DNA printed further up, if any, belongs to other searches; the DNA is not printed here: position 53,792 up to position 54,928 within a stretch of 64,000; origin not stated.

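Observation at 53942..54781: Response regulator whose ~150-aa output domain matches nothing I recognise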

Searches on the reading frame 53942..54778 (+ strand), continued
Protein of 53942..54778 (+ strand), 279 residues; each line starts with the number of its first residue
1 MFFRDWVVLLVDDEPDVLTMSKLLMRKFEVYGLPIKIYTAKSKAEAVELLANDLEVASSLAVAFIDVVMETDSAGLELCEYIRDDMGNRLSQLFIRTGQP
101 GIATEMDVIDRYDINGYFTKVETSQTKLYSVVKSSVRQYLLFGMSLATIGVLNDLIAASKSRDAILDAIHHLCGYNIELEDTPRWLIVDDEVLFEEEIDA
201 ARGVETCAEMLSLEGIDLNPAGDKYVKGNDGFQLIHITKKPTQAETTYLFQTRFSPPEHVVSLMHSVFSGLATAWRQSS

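Call 39: search_protein_families(library=pfam, alignment_id=A3, max_evalue=1)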
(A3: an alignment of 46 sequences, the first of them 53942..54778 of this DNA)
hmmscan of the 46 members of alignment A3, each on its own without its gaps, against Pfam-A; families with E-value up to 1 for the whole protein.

A. member 1, window:53942-54778:+ (279 aa): 1 family
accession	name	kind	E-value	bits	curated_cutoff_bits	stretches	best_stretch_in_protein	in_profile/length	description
PF00072.30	Response_reg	-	9.5e-05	23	30.2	1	8-122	1-101/111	Response regulator receiver domain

B. families by the number of members that match (of 46 scanned): 10 families
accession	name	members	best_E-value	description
PF00072.30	Response_reg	44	4.3e-10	Response regulator receiver domain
PF20274.4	cREC_REC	2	0.063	Cyclic-phosphate processing Receiver domain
PF11420.13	Subtilosin_A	1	0.049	Bacteriocin subtilosin A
PF04784.19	DUF547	1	0.077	Protein of unknown function, DUF547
PF20092.4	DUF6483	1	0.1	Family of unknown function (DUF6483)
PF18596.6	Sld7_C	1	0.1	Sld7 C-terminal domain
PF13468.12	Glyoxalase_3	1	0.12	Glyoxalase-like domain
PF00145.23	DNA_methylase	1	0.19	C-5 cytosine-specific DNA methylase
PF02570.20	CbiC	1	0.2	Precorrin-8X methylmutase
PF11037.13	Musclin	1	0.21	Insulin-resistance promoting peptide in skeletal muscle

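Call 44: search_protein_families(library=pfam, proteins=[L005:2828-4420:-, L005:4529-5614:-, L005:5690-7144:-, L005:7229-7900:-, L005:8001-8840:+, L005:8848-10056:+, L006:6969-7871:+, L006:5248-6714:-, L006:8956-10191:+, L006:3285-5765:-], max_evalue=0.001)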
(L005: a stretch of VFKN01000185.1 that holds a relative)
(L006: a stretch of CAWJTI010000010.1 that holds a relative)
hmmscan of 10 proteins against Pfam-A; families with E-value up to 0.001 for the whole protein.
L005:2828-4420:- (530 aa): 2 families
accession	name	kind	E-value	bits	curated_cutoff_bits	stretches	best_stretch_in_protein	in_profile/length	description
PF02065.24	Melibiase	-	6.7e-21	75.1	27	1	140-330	23-218/347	Melibiase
PF01055.32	Glyco_hydro_31_2nd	-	5.7e-08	32.9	23.5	1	187-306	35-157/328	Glycosyl hydrolases family 31 TIM-barrel domain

L005:4529-5614:- (361 aa): 1 family
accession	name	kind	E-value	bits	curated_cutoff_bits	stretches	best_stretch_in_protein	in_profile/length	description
PF03372.29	Exo_endo_phos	-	3.2e-14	53.6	24.5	1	57-351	1-225/225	Endonuclease/Exonuclease/phosphatase family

L005:5690-7144:- (484 aa): 1 family
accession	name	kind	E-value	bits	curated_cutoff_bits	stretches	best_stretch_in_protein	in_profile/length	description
PF00202.27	Aminotran_3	-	2.8e-50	171.6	30.5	1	77-416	7-353/403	Aminotransferase class-III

L005:7229-7900:- (223 aa): 1 family
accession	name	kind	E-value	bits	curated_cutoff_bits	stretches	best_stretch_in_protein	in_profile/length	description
PF00596.27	Aldolase_II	-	7e-49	166.6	22.2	1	8-186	1-183/183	Class II Aldolase and Adducin N-terminal domain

L005:8001-8840:+ (280 aa): 1 family
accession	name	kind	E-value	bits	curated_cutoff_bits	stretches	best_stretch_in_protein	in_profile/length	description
PF00072.30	Response_reg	-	1.6e-05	25.5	30.2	1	8-125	1-100/111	Response regulator receiver domain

L005:8848-10056:+ (403 aa): 4 families
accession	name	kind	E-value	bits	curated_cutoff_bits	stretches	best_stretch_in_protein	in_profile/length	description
PF00027.35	cNMP_binding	-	1.2e-24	86.6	27.5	1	32-115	3-86/89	Cyclic nucleotide-binding domain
PF02518.31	HATPase_c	-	1.2e-23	84.1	26.4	1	293-400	6-110/111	Histidine kinase-, DNA gyrase B-, and HSP90-like ATPase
PF00512.31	HisKA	-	3.9e-08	33.7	26.9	1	163-234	2-57/66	His Kinase A (phospho-acceptor) domain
PF13581.12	HATPase_c_2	-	1e-05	26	27.4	1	301-374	40-110/127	Histidine kinase-like ATPase domain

L006:6969-7871:+ (301 aa): 1 family
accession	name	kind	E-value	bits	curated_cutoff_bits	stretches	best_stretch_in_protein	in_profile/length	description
PF00072.30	Response_reg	-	1.3e-07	32.2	30.2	1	9-138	1-110/111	Response regulator receiver domain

L006:5248-6714:- (488 aa): 0 families

L006:8956-10191:+ (412 aa): 4 families
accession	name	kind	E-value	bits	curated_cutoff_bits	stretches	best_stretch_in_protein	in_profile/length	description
PF02518.31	HATPase_c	-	5.7e-27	94.8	26.4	1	298-409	5-110/111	Histidine kinase-, DNA gyrase B-, and HSP90-like ATPase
PF00027.35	cNMP_binding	-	9.8e-21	74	27.5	1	38-124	3-89/89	Cyclic nucleotide-binding domain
PF13581.12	HATPase_c_2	-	6.9e-09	36.2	27.4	1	306-405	39-126/127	Histidine kinase-like ATPase domain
PF00512.31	HisKA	-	1e-07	32.4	26.9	1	168-228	2-56/66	His Kinase A (phospho-acceptor) domain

L006:3285-5765:- (826 aa): 4 families
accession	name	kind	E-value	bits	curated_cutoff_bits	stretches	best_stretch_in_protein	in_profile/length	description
PF13646.12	HEAT_2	-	3.8e-24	85.2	27.7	5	306-375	3-73/88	HEAT repeats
PF00027.35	cNMP_binding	-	2.8e-16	59.7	27.5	1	712-794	2-88/89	Cyclic nucleotide-binding domain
PF02985.28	HEAT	-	1.2e-12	47.2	23.5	0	341-360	8-27/31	HEAT repeat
PF13513.12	HEAT_EZ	-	0.00029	21.8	27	0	252-293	3-54/55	HEAT-like repeat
